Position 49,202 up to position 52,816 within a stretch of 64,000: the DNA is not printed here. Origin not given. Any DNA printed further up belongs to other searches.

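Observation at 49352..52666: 1104-aa protein combining a TPM-like N-terminal domain, a TM helix, ~800 aa of coiled coil and a 100-aa K/E/R charge tail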

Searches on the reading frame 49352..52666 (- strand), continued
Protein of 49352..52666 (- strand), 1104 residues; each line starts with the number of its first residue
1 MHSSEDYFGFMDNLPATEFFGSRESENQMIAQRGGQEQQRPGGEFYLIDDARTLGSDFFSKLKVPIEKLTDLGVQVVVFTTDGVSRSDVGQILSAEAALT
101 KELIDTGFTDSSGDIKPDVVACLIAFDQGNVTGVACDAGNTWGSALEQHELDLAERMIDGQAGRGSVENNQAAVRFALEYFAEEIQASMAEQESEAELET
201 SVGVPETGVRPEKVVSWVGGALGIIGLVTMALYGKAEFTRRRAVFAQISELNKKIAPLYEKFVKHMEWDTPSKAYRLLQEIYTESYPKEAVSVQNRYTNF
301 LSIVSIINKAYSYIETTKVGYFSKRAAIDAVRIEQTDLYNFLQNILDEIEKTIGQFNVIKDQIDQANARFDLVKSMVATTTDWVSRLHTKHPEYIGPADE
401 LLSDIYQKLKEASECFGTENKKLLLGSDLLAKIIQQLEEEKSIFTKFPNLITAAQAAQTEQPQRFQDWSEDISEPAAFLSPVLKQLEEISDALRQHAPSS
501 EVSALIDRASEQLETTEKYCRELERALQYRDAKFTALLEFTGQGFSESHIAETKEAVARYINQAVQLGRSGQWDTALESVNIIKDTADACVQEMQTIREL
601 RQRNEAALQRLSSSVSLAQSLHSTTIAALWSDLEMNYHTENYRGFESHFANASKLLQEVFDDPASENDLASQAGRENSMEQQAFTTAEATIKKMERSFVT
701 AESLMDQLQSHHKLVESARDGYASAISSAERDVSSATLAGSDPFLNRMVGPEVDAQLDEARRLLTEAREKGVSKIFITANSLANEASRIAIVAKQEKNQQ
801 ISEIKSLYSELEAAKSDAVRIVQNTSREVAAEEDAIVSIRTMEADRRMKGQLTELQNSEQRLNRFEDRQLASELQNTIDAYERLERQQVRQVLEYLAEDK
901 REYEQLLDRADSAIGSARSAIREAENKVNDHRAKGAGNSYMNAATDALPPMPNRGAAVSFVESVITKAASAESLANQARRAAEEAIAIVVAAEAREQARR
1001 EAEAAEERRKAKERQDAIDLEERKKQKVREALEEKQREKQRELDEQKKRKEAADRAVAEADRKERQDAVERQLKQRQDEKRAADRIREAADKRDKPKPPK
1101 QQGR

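Call 74: find_encoding_contigs(protein=P0015, flank=8000, max_places=1)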
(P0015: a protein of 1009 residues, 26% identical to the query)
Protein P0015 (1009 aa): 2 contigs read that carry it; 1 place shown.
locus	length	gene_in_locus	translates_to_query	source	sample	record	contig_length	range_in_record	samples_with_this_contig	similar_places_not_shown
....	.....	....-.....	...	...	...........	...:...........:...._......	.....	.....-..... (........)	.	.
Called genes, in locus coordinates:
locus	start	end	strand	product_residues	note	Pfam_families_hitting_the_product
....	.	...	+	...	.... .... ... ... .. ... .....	-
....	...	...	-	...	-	-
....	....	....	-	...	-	-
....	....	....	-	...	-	-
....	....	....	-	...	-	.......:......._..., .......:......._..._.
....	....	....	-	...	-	-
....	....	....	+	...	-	-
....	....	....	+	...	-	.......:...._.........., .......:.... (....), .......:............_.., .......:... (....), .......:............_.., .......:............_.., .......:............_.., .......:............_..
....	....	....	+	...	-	-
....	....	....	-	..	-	-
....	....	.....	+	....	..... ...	-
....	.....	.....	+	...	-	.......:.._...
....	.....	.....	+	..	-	-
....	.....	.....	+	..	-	-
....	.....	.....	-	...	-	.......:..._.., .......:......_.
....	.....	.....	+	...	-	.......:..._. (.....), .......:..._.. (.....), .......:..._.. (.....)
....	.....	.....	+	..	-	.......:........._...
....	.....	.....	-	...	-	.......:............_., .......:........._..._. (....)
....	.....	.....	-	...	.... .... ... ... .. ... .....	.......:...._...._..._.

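Call 75: predict_structure(alignment_id=A1)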
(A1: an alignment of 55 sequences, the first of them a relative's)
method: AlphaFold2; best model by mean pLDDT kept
length: 1104 residues; sequences in the alignment: 55
mean_pLDDT: 82.8   pTM: 0.63
mean pLDDT of the five models: 82.8, 82.5, 82.1, 81.8, 80.5
residues with pLDDT >= 90: 661; 70-90: 253; 50-70: 53; < 50: 137
segments of 3 or more residues with pLDDT < 50: 1-42, 198-233, 1050-1104
pLDDT, mean of each block of 10 residues (from residue 1): 33 34 33 36 77 84 90 95 80 87 91 92 92 93 92 94 90 95 93 61 33 29 43 59 83 91 90 90 90 92 92 86 81 91 93 90 90 95 96 96 95 86 90 94 96 97 97 96 97 95 95 97 98 97 97 95 96 93 95 96 96 94 96 95 93 92 77 95 97 95 93 91 88 80 55 81 93 92 84 60 76 91 95 96 95 87 75 89 94 98 98 98 97 92 95 96 94 96 92 83 78 74 71 68 56 32 25 27 30 33 38
secondary structure, 60 per line:
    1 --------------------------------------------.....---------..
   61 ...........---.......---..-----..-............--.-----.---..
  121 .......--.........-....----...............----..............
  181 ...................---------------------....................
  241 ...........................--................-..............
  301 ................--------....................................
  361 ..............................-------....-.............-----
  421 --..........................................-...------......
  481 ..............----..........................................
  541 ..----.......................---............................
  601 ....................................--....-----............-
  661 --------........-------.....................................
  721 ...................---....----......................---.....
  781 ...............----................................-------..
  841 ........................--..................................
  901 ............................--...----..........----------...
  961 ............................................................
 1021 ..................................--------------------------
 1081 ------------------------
elements in order (helices of 4 or more, strands of 3 or more residues): E45-49 H59-71 E75-81 H95-106 E119-127 E130-138 H140-143 H148-162 H167-199 H221-267 H270-285 H287-316 H325-390 H398-401 H403-415 H423-464 H475-494 H499-542 H547-569 H573-636 H639-642 H648-659 H669-676 H684-739 H743-746 H751-772 H776-795 H800-831 H839-864 H867-928 H938-947 H958-1054

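Call 77: fold_search(model_id=the predicted structure, library=pdb)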
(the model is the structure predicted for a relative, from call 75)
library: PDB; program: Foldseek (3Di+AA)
matches with E <= 10: 53; with E <= 0.001: 0
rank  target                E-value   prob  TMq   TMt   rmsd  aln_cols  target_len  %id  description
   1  1st6                  5.4e-02  0.23  0.09  0.09  52.0       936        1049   12  Crystal structure of a cytoskeletal protein (released 2004-08-03)
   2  7unh_A                1.8e-01  0.63  0.08  0.26  33.0       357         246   13  De novo designed chlorophyll dimer protein in apo state, SP2 (released 2023-04-19)
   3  7uni_C                2.2e-01  0.60  0.08  0.26  32.5       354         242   13  De novo designed chlorophyll dimer protein with Zn pheophorbide a methyl ester, SP2-ZnPPaM (released 2023-04-19)
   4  1tr2_A                4.7e-01  0.08  0.08  0.08  51.6       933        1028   11  Crystal structure of human full-length vinculin (residues 1-1066) (released 2005-11-15)
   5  7uni_A                6.8e-01  0.18  0.07  0.20  33.3       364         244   15  De novo designed chlorophyll dimer protein with Zn pheophorbide a methyl ester, SP2-ZnPPaM (released 2023-04-19)
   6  1tr2_B                9.1e-01  0.07  0.08  0.09  52.4       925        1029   10  Crystal structure of human full-length vinculin (residues 1-1066) (released 2005-11-15)
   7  7sqc_C3               1.5e+00  0.03  0.07  0.06  88.8      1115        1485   12  Ciliary C1 central pair apparatus isolated from Chlamydomonas reinhardtii (released 2022-04-13)
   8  5bun_A                1.7e+00  0.09  0.07  0.16  38.1       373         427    9  Crystal structure of an antigenic outer membrane protein ST50 from Salmonella Typhi (released 2015-12-23)
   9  9j3d_A                1.7e+00  0.08  0.08  0.17  40.3       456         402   10  Cryo-EM structure of TMexCD1-TOprJ1 (released 2025-08-13)
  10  9dbf                  1.8e+00  0.09  0.06  0.17  32.5       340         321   15  Zn-Bound Structure of a Single-Chain Tet4 Variant with an L42W Mutation (released 2025-08-06)
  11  5azp_B                1.9e+00  0.11  0.10  0.20  39.2       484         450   11  Crystal structure of a membrane protein from Pseudomonas aeruginosa (released 2016-06-08)
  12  5azo                  2.0e+00  0.09  0.09  0.19  40.2       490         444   11  Crystal structure of a membrane protein from Pseudomonas aeruginosa (released 2016-06-08)
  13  6xss_A                2.1e+00  0.12  0.07  0.22  25.3       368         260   15  CryoEM structure of designed helical fusion protein C4_nat_HFuse-7900 (released 2020-12-23)
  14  9h3i_B                2.3e+00  0.05  0.07  0.13  33.0       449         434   10  trans-aconitate decarboxylase Tad1- wild type (released 2025-03-19)
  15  5iuy_A                2.6e+00  0.07  0.09  0.18  41.2       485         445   12  Structural insights of the outer-membrane channel OprN (released 2016-07-06)
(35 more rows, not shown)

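Call 88: search_protein_families(library=padloc, proteins=[window:49352-52666:-], max_evalue=0.01)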
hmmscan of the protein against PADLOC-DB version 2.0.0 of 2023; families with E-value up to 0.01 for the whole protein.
window:49352-52666:- (1104 aa): 0 families

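Call 89: search_protein_families(library=phrogs, proteins=[window:49352-52666:-], max_evalue=0.01)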
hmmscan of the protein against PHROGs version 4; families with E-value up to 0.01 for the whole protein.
window:49352-52666:- (1104 aa): 0 families

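Call 106: search_protein_families(library=ncbifam, alignment_id=A2, max_evalue=0.001)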
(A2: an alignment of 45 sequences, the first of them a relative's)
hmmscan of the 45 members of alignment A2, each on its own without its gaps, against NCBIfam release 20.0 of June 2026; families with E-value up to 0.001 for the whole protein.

A. member 1, P0001 (1104 aa): 0 families

B. families by the number of members that match (of 45 scanned): 4 families
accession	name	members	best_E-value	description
TIGR02168.1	SMC_prok_B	3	2.4e-05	chromosome segregation protein SMC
NF045487.1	ASRP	2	0.00023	archaea-specific SMC-related protein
NF047515.1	SpiroCoCo_C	1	0.00056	SpiroCoCo family coiled-coil protein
NF047330.1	MCR_0457_fam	1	0.00082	MCR_0457 family protein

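Call 115: search_protein_families(library=pfam, proteins=[L001:3931-4803:-, L001:5283-5981:+, L001:6072-6839:+, L001:6836-7369:+, L002:13782-14207:+, L002:14373-15284:+, L003:9301-9873:+], max_evalue=0.001)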
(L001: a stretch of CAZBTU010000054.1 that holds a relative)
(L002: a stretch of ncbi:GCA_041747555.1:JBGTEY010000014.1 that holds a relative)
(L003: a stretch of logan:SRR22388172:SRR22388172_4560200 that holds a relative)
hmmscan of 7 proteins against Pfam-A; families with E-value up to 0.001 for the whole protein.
L001:3931-4803:- (290 aa): 3 families
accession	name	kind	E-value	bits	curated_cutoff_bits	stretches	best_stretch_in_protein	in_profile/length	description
PF12728.13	HTH_17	-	4.3e-10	40.1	27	1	4-54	1-49/51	Helix-turn-helix domain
PF13411.12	MerR_1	-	1.8e-09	38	21.6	1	6-51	2-46/69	MerR HTH family regulatory protein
PF00376.29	MerR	-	4.4e-09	36.4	28.2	1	6-43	1-38/38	MerR family regulatory protein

L001:5283-5981:+ (232 aa): 0 families

L001:6072-6839:+ (255 aa): 4 families
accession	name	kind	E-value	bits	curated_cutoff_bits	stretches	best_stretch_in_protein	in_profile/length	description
PF08282.18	Hydrolase_3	-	3.3e-38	132.3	20.9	1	10-246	1-255/255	haloacid dehalogenase-like hydrolase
PF05116.19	S6PP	-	2.5e-14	53.9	20.3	2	175-249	162-245/247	Sucrose-6F-phosphate phosphohydrolase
PF00702.32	Hydrolase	-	1.9e-09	38.6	26.4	1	178-213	155-190/191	haloacid dehalogenase-like hydrolase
PF12710.13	HAD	-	0.00035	21.5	27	0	185-211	163-189/189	haloacid dehalogenase-like hydrolase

L001:6836-7369:+ (177 aa): 1 family
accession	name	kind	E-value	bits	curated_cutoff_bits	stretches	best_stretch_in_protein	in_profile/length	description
PF00293.34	NUDIX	-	6.7e-15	55.7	21.1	1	37-132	6-99/134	NUDIX domain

L002:13782-14207:+ (141 aa): 0 families

L002:14373-15284:+ (303 aa): 0 families

L003:9301-9873:+ (190 aa): 0 families

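Call 128: find_related_loci(query=A4, collection=metagenome_contigs, flank=6000)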
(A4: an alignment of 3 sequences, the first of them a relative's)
Query A4 (1104 aa) in metagenome_contigs; peptide patterns used: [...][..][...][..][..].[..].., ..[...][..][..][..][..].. (x = any residue, [..] = any of these).
393 stretches matched a pattern, but none encodes a relative of the query by tblastn (E <= 1e-3).
